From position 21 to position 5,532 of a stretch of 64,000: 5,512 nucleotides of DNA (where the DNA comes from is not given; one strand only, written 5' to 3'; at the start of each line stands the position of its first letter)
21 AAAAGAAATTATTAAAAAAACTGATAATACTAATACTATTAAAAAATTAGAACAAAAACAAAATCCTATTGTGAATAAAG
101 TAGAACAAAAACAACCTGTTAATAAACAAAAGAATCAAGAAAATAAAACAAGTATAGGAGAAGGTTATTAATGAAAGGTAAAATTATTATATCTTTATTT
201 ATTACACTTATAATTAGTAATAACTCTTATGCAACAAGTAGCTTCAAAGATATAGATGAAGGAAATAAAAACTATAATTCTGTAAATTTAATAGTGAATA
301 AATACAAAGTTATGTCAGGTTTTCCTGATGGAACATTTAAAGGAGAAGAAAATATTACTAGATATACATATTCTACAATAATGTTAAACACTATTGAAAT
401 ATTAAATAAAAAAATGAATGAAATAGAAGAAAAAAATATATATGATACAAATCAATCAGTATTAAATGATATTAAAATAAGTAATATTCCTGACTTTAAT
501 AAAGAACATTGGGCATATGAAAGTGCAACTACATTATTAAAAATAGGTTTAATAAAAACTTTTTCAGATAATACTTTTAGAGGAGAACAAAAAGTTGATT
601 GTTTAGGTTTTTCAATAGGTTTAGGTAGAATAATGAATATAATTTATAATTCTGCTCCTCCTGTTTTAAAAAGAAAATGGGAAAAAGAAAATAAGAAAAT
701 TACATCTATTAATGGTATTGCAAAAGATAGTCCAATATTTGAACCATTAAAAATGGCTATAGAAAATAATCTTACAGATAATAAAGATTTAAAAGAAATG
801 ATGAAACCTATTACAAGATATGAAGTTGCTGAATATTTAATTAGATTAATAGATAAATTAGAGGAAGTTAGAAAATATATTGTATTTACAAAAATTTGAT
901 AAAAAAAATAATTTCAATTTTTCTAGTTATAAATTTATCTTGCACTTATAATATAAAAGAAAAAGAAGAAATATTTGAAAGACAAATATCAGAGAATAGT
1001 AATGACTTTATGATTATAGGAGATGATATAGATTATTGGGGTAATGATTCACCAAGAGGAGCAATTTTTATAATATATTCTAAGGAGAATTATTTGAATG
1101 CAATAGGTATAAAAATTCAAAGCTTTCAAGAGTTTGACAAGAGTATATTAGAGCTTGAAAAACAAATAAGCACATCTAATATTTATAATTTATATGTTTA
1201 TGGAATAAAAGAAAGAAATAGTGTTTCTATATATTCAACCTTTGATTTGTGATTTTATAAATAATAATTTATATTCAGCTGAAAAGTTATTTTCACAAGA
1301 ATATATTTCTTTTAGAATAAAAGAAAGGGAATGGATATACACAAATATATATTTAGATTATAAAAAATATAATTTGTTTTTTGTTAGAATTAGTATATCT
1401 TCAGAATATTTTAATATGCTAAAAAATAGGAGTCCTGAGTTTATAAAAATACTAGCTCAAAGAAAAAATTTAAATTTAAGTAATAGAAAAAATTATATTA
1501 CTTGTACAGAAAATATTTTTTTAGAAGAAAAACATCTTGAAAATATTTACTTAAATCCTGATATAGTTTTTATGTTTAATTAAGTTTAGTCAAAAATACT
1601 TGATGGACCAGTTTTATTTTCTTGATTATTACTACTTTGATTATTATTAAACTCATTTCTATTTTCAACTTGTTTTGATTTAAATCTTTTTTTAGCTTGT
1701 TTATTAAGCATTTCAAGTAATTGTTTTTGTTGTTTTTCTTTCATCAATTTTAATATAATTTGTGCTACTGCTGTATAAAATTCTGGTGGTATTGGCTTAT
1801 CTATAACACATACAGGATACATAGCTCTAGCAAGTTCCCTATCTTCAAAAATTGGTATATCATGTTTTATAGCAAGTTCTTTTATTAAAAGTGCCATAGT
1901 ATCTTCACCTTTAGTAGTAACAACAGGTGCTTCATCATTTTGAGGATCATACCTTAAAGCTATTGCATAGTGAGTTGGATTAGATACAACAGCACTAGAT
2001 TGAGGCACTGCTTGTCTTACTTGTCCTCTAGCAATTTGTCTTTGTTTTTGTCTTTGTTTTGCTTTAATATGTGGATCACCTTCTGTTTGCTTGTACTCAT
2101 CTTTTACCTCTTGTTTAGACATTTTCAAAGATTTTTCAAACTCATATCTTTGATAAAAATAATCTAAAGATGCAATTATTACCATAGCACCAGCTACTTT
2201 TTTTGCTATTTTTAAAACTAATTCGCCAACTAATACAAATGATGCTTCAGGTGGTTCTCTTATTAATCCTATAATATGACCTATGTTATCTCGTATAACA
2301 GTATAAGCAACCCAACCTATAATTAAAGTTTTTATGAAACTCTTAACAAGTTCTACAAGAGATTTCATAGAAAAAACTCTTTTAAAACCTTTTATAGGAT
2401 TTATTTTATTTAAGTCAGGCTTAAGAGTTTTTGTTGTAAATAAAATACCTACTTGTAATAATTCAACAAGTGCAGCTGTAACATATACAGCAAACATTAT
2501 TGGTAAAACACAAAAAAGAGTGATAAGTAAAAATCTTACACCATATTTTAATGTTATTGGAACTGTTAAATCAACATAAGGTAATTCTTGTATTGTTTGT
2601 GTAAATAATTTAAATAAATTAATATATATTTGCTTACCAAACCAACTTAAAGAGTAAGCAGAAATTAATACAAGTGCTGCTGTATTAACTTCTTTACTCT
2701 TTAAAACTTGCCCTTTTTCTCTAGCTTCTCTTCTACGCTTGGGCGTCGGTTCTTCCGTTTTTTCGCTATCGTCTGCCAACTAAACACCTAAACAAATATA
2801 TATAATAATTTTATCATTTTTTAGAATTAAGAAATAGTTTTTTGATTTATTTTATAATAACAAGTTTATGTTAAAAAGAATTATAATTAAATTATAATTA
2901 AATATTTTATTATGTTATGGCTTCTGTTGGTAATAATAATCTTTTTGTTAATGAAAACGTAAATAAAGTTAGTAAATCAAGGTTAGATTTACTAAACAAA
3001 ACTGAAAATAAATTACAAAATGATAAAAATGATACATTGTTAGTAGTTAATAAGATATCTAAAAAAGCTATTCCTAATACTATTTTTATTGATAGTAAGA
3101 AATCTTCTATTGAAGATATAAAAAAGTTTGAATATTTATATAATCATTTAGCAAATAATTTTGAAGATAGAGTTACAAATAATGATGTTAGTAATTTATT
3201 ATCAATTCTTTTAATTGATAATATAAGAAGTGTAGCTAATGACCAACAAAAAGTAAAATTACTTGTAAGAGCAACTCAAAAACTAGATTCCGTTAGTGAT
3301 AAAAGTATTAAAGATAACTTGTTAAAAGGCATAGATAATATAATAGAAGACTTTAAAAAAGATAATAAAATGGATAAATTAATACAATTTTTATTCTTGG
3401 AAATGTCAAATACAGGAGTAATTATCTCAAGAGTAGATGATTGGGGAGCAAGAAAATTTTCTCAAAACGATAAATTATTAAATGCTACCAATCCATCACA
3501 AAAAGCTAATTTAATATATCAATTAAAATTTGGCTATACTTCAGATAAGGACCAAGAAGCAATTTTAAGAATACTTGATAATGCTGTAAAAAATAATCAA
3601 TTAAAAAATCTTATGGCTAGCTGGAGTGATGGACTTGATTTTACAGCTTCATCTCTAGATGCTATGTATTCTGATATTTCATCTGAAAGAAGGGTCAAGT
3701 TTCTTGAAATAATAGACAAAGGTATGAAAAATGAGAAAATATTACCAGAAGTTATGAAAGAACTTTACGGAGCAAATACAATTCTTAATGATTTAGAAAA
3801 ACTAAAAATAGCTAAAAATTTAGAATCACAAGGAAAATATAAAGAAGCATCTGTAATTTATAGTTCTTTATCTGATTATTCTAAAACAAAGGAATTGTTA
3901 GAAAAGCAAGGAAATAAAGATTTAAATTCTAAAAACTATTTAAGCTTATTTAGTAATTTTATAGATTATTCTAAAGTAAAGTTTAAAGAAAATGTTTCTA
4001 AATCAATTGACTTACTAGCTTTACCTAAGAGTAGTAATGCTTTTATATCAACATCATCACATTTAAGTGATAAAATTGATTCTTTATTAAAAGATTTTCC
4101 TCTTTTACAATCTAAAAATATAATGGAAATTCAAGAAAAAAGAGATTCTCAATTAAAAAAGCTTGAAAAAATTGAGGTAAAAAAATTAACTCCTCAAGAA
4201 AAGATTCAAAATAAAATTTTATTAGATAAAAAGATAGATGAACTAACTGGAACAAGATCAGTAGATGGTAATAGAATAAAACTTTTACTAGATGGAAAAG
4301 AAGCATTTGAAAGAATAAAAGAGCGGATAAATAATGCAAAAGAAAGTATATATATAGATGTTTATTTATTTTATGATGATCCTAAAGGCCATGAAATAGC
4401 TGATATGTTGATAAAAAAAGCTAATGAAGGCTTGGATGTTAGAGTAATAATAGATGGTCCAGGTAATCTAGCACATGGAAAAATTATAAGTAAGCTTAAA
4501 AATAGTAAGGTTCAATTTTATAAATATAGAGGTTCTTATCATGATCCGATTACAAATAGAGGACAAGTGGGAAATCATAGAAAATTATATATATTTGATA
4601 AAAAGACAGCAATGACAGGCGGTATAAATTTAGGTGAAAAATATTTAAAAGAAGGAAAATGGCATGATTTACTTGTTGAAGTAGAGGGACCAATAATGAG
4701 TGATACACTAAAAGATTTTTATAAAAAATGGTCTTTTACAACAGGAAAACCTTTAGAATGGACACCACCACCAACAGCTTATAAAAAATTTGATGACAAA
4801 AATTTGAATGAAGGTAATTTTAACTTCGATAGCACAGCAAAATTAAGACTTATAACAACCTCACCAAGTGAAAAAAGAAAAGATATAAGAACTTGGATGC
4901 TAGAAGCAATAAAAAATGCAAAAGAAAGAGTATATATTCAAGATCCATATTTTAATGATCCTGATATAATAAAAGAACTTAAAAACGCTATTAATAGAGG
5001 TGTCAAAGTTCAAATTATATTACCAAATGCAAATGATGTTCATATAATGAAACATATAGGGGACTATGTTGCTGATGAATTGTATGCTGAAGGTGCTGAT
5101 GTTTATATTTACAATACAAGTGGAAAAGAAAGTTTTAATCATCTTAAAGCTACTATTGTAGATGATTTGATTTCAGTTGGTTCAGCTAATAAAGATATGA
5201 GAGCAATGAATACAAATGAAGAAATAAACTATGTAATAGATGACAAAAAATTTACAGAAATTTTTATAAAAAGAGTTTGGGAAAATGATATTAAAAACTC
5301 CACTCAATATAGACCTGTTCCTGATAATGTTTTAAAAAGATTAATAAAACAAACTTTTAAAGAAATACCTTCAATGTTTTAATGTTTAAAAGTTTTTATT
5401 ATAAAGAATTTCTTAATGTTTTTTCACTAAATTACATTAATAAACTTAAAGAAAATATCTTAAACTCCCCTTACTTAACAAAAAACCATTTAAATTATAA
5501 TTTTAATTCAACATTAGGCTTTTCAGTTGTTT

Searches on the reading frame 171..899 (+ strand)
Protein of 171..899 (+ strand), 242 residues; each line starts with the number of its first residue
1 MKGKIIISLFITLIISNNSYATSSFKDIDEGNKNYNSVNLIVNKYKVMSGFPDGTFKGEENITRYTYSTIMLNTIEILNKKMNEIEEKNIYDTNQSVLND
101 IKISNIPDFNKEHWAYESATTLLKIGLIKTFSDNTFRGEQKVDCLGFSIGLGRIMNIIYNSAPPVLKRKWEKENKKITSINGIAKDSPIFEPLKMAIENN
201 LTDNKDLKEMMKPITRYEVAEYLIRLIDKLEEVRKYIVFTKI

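Call 18: search_protein_families(library=pfam, proteins=[window:171-899:+], max_evalue=0.00001)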
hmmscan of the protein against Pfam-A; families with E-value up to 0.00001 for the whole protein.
window:171-899:+ (242 aa): 1 family
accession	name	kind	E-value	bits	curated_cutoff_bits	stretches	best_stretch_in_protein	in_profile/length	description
PF00395.25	SLH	-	3.3e-12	46.6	20.8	1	24-64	1-40/44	S-layer homology domain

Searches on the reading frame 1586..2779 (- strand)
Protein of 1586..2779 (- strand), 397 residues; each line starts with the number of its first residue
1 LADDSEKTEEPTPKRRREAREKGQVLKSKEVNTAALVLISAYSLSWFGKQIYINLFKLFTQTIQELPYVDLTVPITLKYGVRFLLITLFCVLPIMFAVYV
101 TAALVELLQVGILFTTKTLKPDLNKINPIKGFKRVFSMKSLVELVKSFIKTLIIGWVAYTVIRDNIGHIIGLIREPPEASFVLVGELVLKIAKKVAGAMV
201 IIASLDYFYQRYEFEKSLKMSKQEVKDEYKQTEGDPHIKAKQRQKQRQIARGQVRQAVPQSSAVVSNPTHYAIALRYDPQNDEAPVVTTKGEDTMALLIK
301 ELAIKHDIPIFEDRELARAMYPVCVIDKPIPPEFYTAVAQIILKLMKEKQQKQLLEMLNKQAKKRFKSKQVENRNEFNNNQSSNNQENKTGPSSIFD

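Call 18: search_protein_families(library=pfam, proteins=[window:1586-2779:-], max_evalue=0.00001)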
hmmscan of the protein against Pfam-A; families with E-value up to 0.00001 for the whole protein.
window:1586-2779:- (397 aa): 1 family
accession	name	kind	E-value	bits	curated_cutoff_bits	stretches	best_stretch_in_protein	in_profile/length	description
PF01312.24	Bac_export_2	-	4.3e-125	417.8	24.4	1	6-342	2-332/335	FlhB HrpN YscU SpaS Family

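Call 66: search_protein_families(library=ncbifam, proteins=[window:1586-2779:-], max_evalue=0.01)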
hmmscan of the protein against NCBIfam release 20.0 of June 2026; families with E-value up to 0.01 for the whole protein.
window:1586-2779:- (397 aa): 9 families
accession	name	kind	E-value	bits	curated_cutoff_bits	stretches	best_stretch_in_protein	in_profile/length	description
TIGR00328.1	flhB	equivalog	1.4e-118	396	349.25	1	6-351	2-347/348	flagellar biosynthesis protein FlhB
NF009411.0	PRK12772.1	equivalog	2.6e-102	343.2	739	1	4-351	262-609/610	fused FliR family export protein/FlhB family type III secretion system protein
TIGR01404.2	FlhB_rel_III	equivalog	3.7e-102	342.2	358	1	6-345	1-338/341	type III secretion system export apparatus subunit SctU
NF009364.0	PRK12721.1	equivalog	2.1e-81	273.8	381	1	5-352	2-347/352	EscU/YscU/HrcU family type III secretion system export apparatus switch protein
NF009117.0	PRK12468.1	equivalog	5.5e-71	239.4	712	1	3-361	5-363/386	flagellar biosynthesis protein FlhB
NF004950.0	PRK06298.1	equivalog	9.1e-70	235.5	434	1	6-349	3-345/360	type III secretion system protein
NF006017.0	PRK08156.1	equivalog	3.5e-59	200.8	394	1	5-356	2-346/367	EscU/YscU/HrcU family type III secretion system export apparatus switch protein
NF009412.0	PRK12773.1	equivalog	2.2e-53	181.5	886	1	2-345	298-642/649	flagellar biosynthesis protein FlhB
TIGR00789.1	flhB_rel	hypoth_equivalog_domain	2.6e-15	56.4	117.35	1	270-347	3-79/84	FlhB-like flagellar biosynthesis protein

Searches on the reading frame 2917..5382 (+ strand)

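Call 18: search_protein_families(library=pfam, proteins=[window:2917-5382:+], max_evalue=0.00001)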
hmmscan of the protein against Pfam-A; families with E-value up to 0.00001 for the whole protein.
window:2917-5382:+ (821 aa): 3 families
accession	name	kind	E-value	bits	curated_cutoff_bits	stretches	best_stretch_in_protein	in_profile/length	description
PF13091.12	PLDc_2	-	1.7e-44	151.3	27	2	662-785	2-126/132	PLD-like domain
PF00614.28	PLDc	-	3.9e-08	33.4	21.9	0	553-574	5-26/28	Phospholipase D Active site motif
PF11495.14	Regulator_TrmB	-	1e-06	28.7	22.2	0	653-716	7-70/233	Archaeal transcriptional regulator TrmB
